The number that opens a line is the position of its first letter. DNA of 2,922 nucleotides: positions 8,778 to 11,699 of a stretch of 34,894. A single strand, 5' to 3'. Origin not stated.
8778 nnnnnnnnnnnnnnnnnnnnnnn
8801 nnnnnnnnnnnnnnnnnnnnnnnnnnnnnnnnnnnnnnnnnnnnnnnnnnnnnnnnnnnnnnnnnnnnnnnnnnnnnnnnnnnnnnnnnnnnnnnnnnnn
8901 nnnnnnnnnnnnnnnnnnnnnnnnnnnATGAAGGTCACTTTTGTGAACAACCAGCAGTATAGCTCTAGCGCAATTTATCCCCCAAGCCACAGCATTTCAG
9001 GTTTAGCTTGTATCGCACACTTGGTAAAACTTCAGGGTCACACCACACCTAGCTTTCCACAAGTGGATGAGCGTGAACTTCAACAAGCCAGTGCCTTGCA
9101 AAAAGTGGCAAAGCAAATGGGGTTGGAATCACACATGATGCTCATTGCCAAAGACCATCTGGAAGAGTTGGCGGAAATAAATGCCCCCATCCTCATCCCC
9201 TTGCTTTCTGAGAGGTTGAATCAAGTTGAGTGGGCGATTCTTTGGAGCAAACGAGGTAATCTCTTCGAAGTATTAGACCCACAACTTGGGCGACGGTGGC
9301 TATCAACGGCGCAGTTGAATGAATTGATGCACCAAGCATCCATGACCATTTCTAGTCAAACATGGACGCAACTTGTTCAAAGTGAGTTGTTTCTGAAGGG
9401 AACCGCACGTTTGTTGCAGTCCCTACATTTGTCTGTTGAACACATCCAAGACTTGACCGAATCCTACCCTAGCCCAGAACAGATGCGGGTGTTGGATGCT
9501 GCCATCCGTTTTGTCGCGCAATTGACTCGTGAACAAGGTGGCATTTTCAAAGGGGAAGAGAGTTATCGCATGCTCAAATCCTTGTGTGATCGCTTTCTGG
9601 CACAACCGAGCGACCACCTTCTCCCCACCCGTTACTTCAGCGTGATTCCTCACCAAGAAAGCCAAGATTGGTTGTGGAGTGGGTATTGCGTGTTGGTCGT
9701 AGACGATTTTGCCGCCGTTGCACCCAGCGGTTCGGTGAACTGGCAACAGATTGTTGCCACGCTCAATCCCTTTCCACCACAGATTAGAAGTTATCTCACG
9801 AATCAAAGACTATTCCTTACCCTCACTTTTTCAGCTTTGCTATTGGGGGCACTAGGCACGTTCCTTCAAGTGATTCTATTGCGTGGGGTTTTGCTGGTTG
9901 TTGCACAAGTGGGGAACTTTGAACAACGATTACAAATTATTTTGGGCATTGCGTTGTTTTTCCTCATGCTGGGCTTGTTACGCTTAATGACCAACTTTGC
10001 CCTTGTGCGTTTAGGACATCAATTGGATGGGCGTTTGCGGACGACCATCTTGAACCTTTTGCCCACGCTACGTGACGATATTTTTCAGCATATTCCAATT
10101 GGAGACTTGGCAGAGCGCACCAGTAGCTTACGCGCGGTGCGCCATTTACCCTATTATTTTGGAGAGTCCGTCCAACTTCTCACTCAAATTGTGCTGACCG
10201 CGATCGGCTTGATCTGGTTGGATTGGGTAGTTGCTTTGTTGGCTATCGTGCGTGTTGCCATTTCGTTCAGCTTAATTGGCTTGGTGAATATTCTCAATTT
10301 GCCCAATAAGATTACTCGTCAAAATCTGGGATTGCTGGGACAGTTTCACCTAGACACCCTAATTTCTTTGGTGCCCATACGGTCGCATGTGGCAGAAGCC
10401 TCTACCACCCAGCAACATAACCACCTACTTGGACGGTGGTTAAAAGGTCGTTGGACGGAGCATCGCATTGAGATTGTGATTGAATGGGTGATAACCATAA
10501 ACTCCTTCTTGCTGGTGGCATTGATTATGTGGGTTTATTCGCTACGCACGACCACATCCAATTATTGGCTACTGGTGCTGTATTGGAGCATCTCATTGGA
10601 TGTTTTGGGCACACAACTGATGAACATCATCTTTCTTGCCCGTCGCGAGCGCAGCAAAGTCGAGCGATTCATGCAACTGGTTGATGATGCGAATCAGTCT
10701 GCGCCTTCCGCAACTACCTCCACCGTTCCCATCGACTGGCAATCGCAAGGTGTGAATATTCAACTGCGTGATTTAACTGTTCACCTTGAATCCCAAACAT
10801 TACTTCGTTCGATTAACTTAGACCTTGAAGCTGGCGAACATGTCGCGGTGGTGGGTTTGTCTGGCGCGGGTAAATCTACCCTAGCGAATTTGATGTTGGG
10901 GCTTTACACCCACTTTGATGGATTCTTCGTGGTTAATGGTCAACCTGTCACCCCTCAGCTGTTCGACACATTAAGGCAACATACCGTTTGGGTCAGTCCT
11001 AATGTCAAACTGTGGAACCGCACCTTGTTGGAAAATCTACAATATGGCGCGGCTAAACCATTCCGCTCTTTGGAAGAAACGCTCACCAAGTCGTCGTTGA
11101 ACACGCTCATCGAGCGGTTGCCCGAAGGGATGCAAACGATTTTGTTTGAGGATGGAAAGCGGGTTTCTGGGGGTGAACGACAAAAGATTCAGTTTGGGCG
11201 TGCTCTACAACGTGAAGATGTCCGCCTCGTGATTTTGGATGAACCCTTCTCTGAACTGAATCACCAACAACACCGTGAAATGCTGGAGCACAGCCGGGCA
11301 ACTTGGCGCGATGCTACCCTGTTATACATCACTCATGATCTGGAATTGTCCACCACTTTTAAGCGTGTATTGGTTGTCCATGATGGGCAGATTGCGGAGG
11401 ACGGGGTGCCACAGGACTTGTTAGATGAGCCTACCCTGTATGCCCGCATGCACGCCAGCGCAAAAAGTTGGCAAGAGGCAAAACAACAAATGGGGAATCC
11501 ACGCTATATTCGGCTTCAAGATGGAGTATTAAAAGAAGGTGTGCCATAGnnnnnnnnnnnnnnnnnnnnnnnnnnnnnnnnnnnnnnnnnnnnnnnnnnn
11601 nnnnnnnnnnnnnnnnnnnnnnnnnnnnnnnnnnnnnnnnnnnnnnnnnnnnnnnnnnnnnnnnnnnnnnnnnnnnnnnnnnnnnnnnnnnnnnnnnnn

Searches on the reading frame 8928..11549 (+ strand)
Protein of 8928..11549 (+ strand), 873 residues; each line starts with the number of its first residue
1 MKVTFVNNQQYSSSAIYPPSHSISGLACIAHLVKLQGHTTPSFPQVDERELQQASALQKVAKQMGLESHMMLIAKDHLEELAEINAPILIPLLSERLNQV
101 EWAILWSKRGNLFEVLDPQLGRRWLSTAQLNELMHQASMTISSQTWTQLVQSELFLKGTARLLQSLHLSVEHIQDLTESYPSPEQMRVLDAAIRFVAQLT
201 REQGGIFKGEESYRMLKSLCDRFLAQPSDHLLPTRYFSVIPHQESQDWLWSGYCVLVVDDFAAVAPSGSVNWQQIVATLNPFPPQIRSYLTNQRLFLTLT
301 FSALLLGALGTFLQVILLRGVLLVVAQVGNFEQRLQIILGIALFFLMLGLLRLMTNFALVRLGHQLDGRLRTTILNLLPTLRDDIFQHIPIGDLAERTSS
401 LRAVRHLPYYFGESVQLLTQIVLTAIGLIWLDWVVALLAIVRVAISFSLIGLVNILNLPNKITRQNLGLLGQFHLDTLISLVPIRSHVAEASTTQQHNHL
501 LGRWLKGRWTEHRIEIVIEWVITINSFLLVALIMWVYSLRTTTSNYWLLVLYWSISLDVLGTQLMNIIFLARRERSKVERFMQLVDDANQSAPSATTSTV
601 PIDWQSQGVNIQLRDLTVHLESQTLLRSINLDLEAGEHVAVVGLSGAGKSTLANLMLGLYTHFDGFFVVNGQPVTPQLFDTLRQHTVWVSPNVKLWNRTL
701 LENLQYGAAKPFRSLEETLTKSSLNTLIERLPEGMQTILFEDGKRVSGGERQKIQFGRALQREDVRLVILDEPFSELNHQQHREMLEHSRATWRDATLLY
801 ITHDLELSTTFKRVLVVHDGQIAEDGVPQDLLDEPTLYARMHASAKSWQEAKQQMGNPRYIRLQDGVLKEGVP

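Call 20: search_protein_families(library=pfam, proteins=[window:8928-11549:+], max_evalue=0.01)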
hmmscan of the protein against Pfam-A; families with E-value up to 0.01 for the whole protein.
window:8928-11549:+ (873 aa): 6 families
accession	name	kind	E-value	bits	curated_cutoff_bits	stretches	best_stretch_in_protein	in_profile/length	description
PF00005.33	ABC_tran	-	6.8e-21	75.7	25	1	626-774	1-136/137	ABC transporter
PF13191.12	AAA_16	-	0.0035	18.3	32.6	0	635-720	23-113/167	AAA ATPase domain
PF03193.22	RsgA_GTPase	-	0.0035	17.6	30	1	609-658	80-128/174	RsgA GTPase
PF03412.21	Peptidase_C39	-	0.0047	17.2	22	0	52-142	45-129/133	Peptidase C39 family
PF01935.23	DUF87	-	0.005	17.4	23.2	0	631-657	16-44/220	Helicase HerA, central domain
PF13558.12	SbcC_Walker_B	-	0.0076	16.9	27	0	758-787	56-86/90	SbcC/RAD50-like, Walker B motif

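Call 45: search_protein_families(library=ncbifam, proteins=[window:8928-11549:+], max_evalue=0.00001)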
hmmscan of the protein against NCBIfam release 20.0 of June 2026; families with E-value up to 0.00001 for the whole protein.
window:8928-11549:+ (873 aa): 170 families (the best 25 are shown)
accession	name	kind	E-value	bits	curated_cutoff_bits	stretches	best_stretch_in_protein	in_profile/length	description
TIGR02203.1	MsbA_lipidA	equivalog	1.8e-48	165.4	602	1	298-843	17-567/572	lipid A export permease/ATP-binding protein MsbA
TIGR02857.1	CydD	equivalog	5e-43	147.8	435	1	580-816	296-528/529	thiol reductant ABC exporter subunit CydD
TIGR02868.1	CydC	equivalog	1.7e-42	145.7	329.05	1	572-805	298-530/530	thiol reductant ABC exporter subunit CydC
TIGR02204.1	MsbA_rel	hypoth_equivalog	2e-42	145.6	780.4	1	293-841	16-571/576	ABC transporter, permease/ATP-binding protein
TIGR03375.1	type_I_sec_LssB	subfamily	7.2e-42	143.5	693.1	1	339-833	193-690/696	type I secretion system permease/ATPase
TIGR03797.1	NHLM_micro_ABC2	equivalog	3.7e-41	141.4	709.4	1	296-841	138-681/686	NHLP bacteriocin export ABC transporter permease/ATPase subunit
TIGR03796.1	NHLM_micro_ABC1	equivalog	5.8e-41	140.5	853.3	1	336-841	195-708/710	NHLP family bacteriocin export ABC transporter peptidase/permease/ATPase subunit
NF008379.0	PRK11174.1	equivalog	8.7e-41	140.2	684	1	599-845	344-584/588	heme ABC transporter permease/ATP-binding protein CydD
NF008364.0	PRK11160.1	equivalog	5.9e-40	137.4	630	1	417-843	144-573/575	heme ABC transporter ATP-binding protein/permease CydC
TIGR01193.1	bacteriocin_ABC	subfamily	4.6e-38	131.2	523.85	1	330-841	190-705/708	peptide cleavage/export ABC transporter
NF008381.0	PRK11176.1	equivalog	2.1e-37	128.8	867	1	610-842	341-576/582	lipid A ABC transporter ATP-binding protein/permease MsbA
TIGR00958.1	3a01208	subfamily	3.8e-36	124.6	874.6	1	623-841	494-710/711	antigen peptide transporter 2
NF045513.1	HepA_fam_ABC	equivalog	4.9e-35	121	725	1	337-834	96-598/610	heterocyst formation ABC transporter subunit HepA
NF052233.1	CphA_assoc_ABC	equivalog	3.2e-34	118.4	880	1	567-854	469-752/766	cyanophycin metabolism-associated ABC transporter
TIGR01846.1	type_I_sec_HlyB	subfamily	1.2e-33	116.4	725.55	1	578-843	428-690/694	type I secretion system permease/ATPase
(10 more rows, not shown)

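Call 76: search_protein_families(library=padloc, proteins=[window:8928-11549:+], max_evalue=0.001)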
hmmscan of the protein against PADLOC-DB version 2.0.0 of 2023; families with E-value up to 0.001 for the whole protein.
window:8928-11549:+ (873 aa): 2 families
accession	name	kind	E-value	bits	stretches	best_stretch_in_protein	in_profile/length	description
PDLC04135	mad3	-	3.5e-19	67.6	2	714-820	235-340/374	mads_3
PDLC04140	mad8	-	2.3e-07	28.6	1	622-783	13-210/314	mads_8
